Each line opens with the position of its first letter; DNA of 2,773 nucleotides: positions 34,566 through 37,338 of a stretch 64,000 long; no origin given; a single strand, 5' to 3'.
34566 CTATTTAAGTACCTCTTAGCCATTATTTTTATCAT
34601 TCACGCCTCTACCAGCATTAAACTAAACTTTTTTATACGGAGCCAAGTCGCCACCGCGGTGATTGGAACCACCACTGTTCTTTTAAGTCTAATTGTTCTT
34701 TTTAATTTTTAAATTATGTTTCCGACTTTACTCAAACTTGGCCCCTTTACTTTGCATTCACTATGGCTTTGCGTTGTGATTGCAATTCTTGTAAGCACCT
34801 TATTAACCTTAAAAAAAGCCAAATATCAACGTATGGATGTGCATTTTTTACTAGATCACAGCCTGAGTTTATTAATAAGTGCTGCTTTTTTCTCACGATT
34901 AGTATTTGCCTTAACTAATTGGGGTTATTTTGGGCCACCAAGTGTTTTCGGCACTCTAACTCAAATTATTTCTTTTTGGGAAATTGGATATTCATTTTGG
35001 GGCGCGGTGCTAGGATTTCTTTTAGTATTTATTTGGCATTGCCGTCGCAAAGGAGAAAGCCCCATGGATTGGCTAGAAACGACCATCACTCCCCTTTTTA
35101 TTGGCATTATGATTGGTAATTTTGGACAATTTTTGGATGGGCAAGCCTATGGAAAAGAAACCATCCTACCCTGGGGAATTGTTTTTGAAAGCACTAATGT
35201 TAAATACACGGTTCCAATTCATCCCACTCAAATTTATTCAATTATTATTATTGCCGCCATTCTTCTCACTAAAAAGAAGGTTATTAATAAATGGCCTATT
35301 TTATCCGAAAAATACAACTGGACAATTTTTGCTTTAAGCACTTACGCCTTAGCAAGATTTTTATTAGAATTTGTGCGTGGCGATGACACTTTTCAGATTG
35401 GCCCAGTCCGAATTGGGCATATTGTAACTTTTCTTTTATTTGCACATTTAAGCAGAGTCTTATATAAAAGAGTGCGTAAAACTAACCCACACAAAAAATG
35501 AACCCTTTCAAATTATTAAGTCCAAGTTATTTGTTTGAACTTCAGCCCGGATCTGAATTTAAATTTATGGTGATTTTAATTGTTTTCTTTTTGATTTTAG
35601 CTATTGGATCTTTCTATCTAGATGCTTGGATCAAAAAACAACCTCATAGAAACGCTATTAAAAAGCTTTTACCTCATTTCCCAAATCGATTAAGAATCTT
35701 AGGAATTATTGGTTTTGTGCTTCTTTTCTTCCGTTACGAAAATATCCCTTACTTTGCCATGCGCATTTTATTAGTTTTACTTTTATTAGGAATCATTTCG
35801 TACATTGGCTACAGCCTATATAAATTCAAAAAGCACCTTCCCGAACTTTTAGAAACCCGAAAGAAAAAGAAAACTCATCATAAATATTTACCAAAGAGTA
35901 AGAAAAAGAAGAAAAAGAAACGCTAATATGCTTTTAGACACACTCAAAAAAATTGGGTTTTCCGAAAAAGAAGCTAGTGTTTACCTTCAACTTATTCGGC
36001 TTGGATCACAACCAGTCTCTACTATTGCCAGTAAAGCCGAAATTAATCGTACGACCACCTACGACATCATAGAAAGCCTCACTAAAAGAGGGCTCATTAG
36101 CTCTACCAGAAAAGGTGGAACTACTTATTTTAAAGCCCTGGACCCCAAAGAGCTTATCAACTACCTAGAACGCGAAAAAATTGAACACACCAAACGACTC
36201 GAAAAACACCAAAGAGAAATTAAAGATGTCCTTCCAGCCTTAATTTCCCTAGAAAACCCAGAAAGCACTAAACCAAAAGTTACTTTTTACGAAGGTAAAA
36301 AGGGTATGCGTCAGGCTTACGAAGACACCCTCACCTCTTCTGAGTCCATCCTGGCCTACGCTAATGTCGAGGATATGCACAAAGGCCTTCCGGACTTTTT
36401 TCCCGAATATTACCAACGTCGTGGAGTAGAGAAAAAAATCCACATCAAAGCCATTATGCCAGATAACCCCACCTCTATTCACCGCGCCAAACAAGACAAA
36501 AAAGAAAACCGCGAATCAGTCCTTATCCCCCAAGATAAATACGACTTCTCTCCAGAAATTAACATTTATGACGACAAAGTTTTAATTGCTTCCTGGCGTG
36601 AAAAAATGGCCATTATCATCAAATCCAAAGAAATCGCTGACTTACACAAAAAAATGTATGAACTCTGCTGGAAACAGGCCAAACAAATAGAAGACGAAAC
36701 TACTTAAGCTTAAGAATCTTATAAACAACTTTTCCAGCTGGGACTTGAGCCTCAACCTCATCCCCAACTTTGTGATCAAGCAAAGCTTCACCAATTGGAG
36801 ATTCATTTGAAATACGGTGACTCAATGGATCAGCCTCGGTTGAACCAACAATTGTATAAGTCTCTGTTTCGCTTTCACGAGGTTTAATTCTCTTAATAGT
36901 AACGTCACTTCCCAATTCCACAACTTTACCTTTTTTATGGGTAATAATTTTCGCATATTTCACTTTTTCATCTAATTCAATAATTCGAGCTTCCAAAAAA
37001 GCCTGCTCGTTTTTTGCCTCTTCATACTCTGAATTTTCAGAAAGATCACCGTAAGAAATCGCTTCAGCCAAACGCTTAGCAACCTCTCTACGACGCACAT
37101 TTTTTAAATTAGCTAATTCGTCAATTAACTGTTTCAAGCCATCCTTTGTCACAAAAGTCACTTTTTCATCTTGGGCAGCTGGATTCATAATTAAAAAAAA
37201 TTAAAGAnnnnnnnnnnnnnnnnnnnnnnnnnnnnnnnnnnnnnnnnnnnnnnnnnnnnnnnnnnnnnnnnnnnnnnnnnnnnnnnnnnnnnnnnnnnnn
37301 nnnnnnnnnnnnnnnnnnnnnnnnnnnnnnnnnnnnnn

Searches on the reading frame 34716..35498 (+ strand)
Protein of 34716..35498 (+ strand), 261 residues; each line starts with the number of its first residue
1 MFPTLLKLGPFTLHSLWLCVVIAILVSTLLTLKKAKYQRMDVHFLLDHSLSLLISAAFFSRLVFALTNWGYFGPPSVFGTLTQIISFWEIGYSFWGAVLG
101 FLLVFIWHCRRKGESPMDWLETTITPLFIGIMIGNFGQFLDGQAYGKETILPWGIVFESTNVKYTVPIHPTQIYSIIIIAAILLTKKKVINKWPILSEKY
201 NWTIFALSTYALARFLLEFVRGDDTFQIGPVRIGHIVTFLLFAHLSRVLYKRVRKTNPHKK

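Call 103: search_protein_families(library=pfam, proteins=[window:34716-35498:+], max_evalue=0.00001)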
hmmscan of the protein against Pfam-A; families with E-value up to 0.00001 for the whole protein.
window:34716-35498:+ (261 aa): 1 family
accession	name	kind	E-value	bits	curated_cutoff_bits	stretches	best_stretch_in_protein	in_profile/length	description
PF01790.23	LGT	-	2e-34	119.4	24.9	1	3-243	1-232/240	Prolipoprotein diacylglyceryl transferase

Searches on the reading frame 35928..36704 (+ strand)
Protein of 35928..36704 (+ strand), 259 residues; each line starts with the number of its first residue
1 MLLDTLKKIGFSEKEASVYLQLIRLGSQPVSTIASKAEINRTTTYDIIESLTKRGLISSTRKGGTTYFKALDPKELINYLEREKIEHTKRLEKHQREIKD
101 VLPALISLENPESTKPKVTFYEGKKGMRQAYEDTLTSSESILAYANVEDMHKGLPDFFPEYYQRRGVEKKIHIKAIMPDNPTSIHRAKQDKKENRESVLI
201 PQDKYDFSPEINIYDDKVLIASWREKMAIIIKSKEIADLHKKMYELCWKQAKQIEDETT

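Call 103: search_protein_families(library=pfam, proteins=[window:35928-36704:+], max_evalue=0.00001)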
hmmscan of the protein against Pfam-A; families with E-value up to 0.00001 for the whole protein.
window:35928-36704:+ (259 aa): 1 family
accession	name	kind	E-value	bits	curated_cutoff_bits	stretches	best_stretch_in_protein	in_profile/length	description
PF01978.25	TrmB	-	8.2e-16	58.1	25.6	1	6-74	1-68/68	Sugar-specific transcriptional regulator TrmB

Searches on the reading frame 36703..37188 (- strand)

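Call 104: search_protein_families(library=pfam, proteins=[window:36703-37188:-], max_evalue=0.00001)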
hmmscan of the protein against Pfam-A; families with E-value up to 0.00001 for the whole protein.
window:36703-37188:- (162 aa): 2 families
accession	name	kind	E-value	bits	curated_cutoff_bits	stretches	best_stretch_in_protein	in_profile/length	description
PF03449.20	GreA_GreB_N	-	8.5e-25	87.2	24.5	1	12-81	2-71/71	Transcription elongation factor, N-terminal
PF01272.25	GreA_GreB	-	1.1e-23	83.4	26.9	1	88-161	4-75/77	Transcription elongation factor, GreA/GreB, C-term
